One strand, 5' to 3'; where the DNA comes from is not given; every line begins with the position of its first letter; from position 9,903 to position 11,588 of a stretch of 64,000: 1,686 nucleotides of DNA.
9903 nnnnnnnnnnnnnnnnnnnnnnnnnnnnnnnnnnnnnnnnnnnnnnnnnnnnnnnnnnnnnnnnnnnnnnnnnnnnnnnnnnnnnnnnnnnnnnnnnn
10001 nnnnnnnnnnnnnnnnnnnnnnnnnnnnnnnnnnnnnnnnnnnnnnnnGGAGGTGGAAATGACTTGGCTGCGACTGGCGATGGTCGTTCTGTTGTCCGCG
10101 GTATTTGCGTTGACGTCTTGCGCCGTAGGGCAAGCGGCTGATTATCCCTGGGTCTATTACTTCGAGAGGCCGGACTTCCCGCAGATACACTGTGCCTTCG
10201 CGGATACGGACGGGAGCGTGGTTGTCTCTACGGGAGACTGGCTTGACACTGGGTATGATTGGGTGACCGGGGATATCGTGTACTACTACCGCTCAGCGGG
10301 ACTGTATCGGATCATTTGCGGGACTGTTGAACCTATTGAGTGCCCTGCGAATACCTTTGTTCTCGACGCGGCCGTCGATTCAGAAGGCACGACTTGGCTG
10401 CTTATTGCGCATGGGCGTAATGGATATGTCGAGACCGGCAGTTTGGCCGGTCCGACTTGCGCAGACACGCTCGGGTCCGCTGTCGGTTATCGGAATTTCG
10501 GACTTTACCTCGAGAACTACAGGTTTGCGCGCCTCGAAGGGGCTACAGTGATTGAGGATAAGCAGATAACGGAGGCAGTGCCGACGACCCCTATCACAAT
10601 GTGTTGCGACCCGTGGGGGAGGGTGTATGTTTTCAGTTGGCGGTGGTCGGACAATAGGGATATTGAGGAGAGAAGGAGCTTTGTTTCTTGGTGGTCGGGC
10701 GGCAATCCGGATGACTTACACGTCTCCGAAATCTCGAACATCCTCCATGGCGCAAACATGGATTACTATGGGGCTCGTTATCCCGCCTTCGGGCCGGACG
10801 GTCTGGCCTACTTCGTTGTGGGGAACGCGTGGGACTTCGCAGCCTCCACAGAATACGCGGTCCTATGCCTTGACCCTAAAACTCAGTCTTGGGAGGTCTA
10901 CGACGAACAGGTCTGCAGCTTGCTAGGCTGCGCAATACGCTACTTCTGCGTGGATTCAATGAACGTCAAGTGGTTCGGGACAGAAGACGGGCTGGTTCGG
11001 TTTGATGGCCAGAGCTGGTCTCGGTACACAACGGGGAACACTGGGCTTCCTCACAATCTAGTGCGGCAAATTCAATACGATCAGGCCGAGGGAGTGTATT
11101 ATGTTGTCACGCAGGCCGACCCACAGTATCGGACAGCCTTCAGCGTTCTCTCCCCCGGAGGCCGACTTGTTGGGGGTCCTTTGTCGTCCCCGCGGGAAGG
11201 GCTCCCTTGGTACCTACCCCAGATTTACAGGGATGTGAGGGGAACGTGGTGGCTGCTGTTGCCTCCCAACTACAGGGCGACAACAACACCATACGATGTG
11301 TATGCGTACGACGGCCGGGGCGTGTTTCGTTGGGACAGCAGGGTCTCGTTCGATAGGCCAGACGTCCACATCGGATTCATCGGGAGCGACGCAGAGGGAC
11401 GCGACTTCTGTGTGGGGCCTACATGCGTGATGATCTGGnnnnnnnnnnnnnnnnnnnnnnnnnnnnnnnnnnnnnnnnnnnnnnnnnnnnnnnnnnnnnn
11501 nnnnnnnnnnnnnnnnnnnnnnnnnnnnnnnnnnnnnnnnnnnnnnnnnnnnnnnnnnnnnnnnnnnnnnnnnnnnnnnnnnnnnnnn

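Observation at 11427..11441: All four B propeller proteins end in the identical pentapeptide C-V-M-I-W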

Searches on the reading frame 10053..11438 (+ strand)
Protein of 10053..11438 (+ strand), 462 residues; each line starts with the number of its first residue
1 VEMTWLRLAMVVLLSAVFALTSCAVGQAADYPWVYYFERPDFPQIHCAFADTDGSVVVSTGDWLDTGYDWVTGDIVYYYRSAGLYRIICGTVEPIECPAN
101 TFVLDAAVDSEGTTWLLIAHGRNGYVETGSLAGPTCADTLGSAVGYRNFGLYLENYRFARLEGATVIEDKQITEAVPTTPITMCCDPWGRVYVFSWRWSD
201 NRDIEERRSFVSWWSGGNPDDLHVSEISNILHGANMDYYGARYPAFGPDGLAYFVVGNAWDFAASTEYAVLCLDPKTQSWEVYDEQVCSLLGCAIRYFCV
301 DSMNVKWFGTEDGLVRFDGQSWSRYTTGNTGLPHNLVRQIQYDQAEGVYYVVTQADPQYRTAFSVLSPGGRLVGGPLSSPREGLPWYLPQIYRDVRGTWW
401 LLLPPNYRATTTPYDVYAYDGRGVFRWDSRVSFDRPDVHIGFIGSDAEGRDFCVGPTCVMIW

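Call 7: search_protein_families(library=pfam, proteins=[window:10053-11438:+], max_evalue=0.1)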
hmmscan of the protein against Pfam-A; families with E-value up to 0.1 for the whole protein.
window:10053-11438:+ (462 aa): 1 family
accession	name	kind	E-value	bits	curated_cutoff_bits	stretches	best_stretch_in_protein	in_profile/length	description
PF07494.17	Reg_prop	-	0.0072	16.9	20.4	0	100-116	4-20/24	Two component regulator propeller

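Call 9: find_homologous_proteins(query=A1, max_evalue=0.001)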
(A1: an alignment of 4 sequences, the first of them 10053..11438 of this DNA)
Query A1 (4 sequences) (462 aa, profile of the alignment): 38 proteins with E <= 0.001 among 8000 candidates.
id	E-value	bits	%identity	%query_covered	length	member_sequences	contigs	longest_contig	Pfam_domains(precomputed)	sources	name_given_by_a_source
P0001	5.4e-226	769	100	100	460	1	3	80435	-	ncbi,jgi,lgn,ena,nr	ncbi:MAG TPA: hypothetical protein VM163_03900 [bacterium]|nr:hypothetical protein [bacterium]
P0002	9.4e-222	755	39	98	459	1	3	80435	PF07494.18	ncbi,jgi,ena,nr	ncbi:MAG TPA: hypothetical protein VM163_03920 [bacterium]|nr:hypothetical protein [bacterium]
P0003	6.1e-221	752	41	100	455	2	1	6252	-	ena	-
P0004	5.2e-206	703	39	100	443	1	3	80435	-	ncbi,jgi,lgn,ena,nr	ncbi:MAG TPA: hypothetical protein VM163_03910 [bacterium]|nr:hypothetical protein [bacterium]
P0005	4.5e-179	614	69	98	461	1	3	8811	-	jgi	-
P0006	7.7e-173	593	72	98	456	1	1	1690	-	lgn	-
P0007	9.6e-122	425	32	100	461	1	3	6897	-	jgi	-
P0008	1.9e-120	421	35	99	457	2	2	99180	-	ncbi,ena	-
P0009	2.5e-117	410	40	71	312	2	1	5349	-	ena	-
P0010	9.6e-116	405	40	100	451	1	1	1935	-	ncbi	-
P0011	2.1e-115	404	36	98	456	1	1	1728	-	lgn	-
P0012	3.7e-115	403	34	95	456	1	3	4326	-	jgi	-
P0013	1.1e-110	389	39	92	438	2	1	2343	-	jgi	-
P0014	2.1e-108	381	45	70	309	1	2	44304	-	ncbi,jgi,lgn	-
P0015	5.7e-108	380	34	100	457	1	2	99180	-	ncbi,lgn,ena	-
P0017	1.2e-105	372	37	95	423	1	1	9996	-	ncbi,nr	ncbi:MAG: hypothetical protein JW941_12195, partial [Candidatus Coatesbacteria bacterium]|nr:hypothe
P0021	1.3e-35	141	39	15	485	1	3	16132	PF07494.18,PF08450.19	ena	-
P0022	1.5e-19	88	37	12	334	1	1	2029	PF07494.18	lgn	-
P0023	1.9e-19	88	35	20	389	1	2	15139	PF07494.18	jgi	-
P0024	3.4e-18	84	30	24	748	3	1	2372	PF07494.18,PF06452.17,PF24684.2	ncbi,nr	ncbi:MAG: hypothetical protein HOH74_02425, partial [Gemmatimonadetes bacterium]|nr:hypothetical pro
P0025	3.3e-14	71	26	37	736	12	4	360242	PF07494.18,PF18962.8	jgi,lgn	jgi:streptogramin lyase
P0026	6.0e-13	66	42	15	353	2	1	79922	PF07494.18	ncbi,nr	ncbi:MAG: hypothetical protein HY204_01580 [Nitrospirae bacterium]|nr:hypothetical protein [Nitrospi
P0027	9.9e-13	66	43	10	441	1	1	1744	PF07494.18,PF18962.8,PF13860.13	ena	-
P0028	1.4e-12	65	50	11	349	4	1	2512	PF07494.18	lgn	-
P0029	7.3e-12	63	32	13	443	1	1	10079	PF07494.18,PF18962.8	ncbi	-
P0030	5.3e-11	60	47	11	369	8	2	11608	PF07494.18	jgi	jgi:ligand-binding sensor domain-containing protein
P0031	1.3e-10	59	53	10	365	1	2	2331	PF07494.18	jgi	jgi:ligand-binding sensor domain-containing protein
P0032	4.2e-10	57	27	40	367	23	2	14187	PF07494.18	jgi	jgi:ligand-binding sensor domain-containing protein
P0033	5.1e-8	50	53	7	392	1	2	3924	PF07494.18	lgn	-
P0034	1.1e-6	46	28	16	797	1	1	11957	PF07494.18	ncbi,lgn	-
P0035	1.8e-6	45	44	13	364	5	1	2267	PF07494.18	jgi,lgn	-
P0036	3.5e-5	41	35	9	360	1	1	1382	PF07494.18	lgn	-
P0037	3.5e-4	37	28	17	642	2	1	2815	PF07494.18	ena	-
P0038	8.7e-4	36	43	9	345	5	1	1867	PF07494.18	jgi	-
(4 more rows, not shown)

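Call 14: find_encoding_contigs(protein=P0008, flank=10000, max_places=3)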
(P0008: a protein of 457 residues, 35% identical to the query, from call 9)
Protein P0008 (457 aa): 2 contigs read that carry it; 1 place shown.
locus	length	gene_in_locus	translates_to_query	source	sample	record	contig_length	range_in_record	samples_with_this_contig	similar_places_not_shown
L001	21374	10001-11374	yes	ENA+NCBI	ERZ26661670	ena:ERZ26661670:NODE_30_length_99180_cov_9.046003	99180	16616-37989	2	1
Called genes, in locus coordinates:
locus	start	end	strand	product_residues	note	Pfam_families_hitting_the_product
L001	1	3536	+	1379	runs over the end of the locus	PF01095:Pectinesterase (faint), PF13229:Beta_helix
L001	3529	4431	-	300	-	-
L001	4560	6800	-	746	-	PF00009:GTP_EFTU, PF03144:GTP_EFTU_D2, PF22042:EF-G_D2, PF14492:EFG_III, PF03764:EFG_IV, PF00679:EFG_C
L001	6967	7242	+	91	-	PF04026:SpoVG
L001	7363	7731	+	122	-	PF01242:PTPS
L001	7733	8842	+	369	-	-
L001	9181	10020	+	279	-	-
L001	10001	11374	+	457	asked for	-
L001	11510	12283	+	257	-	-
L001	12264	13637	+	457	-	-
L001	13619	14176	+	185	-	-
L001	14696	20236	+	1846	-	PF05048:NosD (faint), PF13229:Beta_helix, PF13570:Beta-prop_ACSF4, PF25292:Beta-prop_CGLA (faint), PF13360:PQQ_2, PF13570:Beta-prop_ACSF4, PF13360:PQQ_2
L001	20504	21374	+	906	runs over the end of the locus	PF11028:TMEM260_N, PF28495:TMEM260_2 (weak), PF13371:TPR_9 (weak), PF13432:TPR_16 (weak), PF13371:TPR_9, PF14559:TPR_19, PF13414:TPR_11, PF13432:TPR_16, +21 more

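Call 15: predict_structure(alignment_id=A3)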
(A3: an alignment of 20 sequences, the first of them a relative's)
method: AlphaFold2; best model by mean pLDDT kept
length: 460 residues; sequences in the alignment: 20
mean_pLDDT: 81.5   pTM: 0.82
mean pLDDT of the five models: 81.5, 81.2, 81.0, 80.0, 78.3
residues with pLDDT >= 90: 180; 70-90: 195; 50-70: 51; < 50: 34
segments of 3 or more residues with pLDDT < 50: 17-27, 129-141, 259-264, 407-410
pLDDT, mean of each block of 10 residues (from residue 1): 71 54 47 88 90 91 87 88 90 94 91 92 65 37 59 92 95 91 92 78 79 84 86 64 92 69 68 92 87 89 93 94 92 92 91 86 89 82 80 87 58 81 77 73 86 88
secondary structure, 60 per line:
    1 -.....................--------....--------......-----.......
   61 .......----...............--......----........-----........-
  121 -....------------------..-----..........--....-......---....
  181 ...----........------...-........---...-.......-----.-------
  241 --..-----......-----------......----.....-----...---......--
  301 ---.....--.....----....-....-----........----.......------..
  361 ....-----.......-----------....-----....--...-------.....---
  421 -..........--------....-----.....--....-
elements in order: H2-22 E31-34 E43-48 E54-67 E72-86 E89-94 E99-106 E112-119 E122-125 E151-160 E163-166 H168-173 E177-183 E188-195 E206-213 E221-224 E250-255 E267-272 E277-281 E293-298 E304-308 E311-315 E320-323 H325-328 E334-341 E346-352 E359-364 E370-376 E388-391 E397-400 E413-417 E422-426 H427-431 E440-443 E449-453 E456-459

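Call 16: find_encoding_contigs(protein=P0017, flank=10000, max_places=3)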
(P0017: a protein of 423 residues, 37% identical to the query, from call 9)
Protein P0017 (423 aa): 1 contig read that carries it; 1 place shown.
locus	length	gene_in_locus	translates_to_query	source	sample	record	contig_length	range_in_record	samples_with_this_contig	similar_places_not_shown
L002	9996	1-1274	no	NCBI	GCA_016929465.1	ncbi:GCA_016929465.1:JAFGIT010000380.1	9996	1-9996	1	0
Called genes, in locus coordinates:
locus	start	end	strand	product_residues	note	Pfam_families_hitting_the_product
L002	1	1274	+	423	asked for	?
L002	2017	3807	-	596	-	PF13229:Beta_helix (faint)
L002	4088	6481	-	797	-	PF05048:NosD (faint), PF13229:Beta_helix, PF02415:Chlam_PMP (faint), PF13229:Beta_helix (weak)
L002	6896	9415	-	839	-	PF19838:LptD_2, PF04453:LptD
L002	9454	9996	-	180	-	PF01039:Carboxyl_trans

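Call 19: fold_search(model_id=the predicted structure, library=pdb)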
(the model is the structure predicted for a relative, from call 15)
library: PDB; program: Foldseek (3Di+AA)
matches with E <= 10: 1191; with E <= 0.001: 314
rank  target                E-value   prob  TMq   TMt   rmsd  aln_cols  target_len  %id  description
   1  4a2m_D                4.8e-09  1.00  0.34  0.22  20.4       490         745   11  Structure of the periplasmic domain of the heparin and heparan sulphate sensing hybrid two component system BT4663 in  (released 2012-05-02)
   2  4a2m_B                9.9e-09  1.00  0.31  0.21  19.4       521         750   10  Structure of the periplasmic domain of the heparin and heparan sulphate sensing hybrid two component system BT4663 in  (released 2012-05-02)
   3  4a2l_F                1.1e-08  1.00  0.34  0.23  21.1       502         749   12  Structure of the periplasmic domain of the heparin and heparan sulphate sensing hybrid two component system BT4663 in  (released 2012-05-02)
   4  4a2m_A                1.3e-08  1.00  0.20  0.14  23.3       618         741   11  Structure of the periplasmic domain of the heparin and heparan sulphate sensing hybrid two component system BT4663 in  (released 2012-05-02)
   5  4a2m_C                2.1e-08  1.00  0.25  0.17  20.7       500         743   13  Structure of the periplasmic domain of the heparin and heparan sulphate sensing hybrid two component system BT4663 in  (released 2012-05-02)
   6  3ott_A                2.4e-08  1.00  0.31  0.21  18.9       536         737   10  Crystal Structure of the extracellular domain of the putative one component system BT4673 from B. thetaiotaomicron (released 2011-08-10)
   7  3v9f_A                3.3e-08  1.00  0.32  0.22  19.0       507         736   14  Crystal Structure of the extracellular domain of the putative hybrid two component system BT3049 from B. thetaiotaomic (released 2012-03-14)
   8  3ott_B                5.1e-08  1.00  0.20  0.14  26.2       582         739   12  Crystal Structure of the extracellular domain of the putative one component system BT4673 from B. thetaiotaomicron (released 2011-08-10)
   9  3va6_A                7.8e-08  1.00  0.28  0.19  24.0       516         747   11  Crystal Structure of the extracellular domain of the putative hybrid two component system BT4673 from B. thetaiotaomic (released 2012-06-13)
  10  4a2l_D                8.6e-08  1.00  0.35  0.24  19.7       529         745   10  Structure of the periplasmic domain of the heparin and heparan sulphate sensing hybrid two component system BT4663 in  (released 2012-05-02)
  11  3va6_B                1.2e-07  1.00  0.28  0.19  24.2       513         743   10  Crystal Structure of the extracellular domain of the putative hybrid two component system BT4673 from B. thetaiotaomic (released 2012-06-13)
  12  9n6v_LH               2.9e-07  1.00  0.35  0.22  16.1       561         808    8  SSU processome maturation and disassembly, State A (released 2025-11-05)
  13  5m11                  1.3e-06  1.00  0.33  0.22  21.3       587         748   12  Structural and functional probing of PorZ, an essential bacterial surface component of the type-IX secretion system of h (released 2016-11-09)
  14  9n6z_LH               1.5e-06  1.00  0.34  0.22  14.6       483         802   10  SSU processome maturation and disassembly, State D (released 2025-11-05)
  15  1nr0                  1.9e-06  1.00  0.39  0.31  12.4       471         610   10  Two Seven-Bladed Beta-Propeller Domains Revealed By The Structure Of A C. elegans Homologue Of Yeast Actin Interacting P (released 2003-07-01)
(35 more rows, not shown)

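Call 23: find_encoding_contigs(protein=P0005, flank=9000, max_places=2)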
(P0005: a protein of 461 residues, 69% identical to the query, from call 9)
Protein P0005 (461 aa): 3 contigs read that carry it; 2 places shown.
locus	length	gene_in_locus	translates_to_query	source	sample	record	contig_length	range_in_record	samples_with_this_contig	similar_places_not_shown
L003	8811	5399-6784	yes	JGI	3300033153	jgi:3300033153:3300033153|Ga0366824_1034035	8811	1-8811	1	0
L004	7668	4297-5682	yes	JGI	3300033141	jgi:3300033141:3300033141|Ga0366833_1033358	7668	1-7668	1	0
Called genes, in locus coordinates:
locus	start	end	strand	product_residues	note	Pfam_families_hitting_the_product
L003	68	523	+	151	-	-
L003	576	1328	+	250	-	-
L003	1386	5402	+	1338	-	-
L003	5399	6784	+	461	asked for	-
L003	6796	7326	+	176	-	-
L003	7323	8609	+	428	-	-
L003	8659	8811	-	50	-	?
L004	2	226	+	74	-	?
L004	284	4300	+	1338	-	-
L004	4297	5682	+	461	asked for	-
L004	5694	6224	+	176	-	-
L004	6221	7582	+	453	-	-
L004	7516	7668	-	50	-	?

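Call 24: find_encoding_contigs(protein=P0007, flank=7000, max_places=2)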
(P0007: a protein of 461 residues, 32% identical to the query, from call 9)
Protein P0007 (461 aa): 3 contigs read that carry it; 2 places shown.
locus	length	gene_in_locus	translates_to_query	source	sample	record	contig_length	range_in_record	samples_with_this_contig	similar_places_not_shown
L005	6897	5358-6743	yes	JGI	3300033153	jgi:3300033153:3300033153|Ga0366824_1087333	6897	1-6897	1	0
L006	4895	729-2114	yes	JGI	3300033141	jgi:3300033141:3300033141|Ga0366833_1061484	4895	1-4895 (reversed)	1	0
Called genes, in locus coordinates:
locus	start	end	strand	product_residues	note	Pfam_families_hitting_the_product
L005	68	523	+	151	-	-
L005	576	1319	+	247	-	-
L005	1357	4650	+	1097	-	-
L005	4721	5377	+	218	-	-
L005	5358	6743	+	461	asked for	-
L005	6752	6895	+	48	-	?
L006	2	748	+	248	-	?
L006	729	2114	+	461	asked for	-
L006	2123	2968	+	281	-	-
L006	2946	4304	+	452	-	-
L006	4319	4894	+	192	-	?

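Call 25: find_encoding_contigs(protein=P0012, flank=5000, max_places=2)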
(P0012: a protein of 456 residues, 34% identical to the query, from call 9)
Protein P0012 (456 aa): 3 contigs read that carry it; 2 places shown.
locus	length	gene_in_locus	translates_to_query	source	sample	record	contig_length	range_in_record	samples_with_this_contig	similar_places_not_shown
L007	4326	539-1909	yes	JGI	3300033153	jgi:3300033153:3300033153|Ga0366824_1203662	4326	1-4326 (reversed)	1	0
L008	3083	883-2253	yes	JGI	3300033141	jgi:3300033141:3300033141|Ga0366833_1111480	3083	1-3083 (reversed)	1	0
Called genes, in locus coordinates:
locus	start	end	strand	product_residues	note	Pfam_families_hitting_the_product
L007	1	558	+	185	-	?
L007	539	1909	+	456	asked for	-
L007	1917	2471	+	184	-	-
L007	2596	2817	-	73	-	-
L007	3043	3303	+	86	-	-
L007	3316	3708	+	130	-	-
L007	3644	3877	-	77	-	-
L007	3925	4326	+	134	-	?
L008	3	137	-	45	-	?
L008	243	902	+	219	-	-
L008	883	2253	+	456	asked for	-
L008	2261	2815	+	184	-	-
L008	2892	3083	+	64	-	?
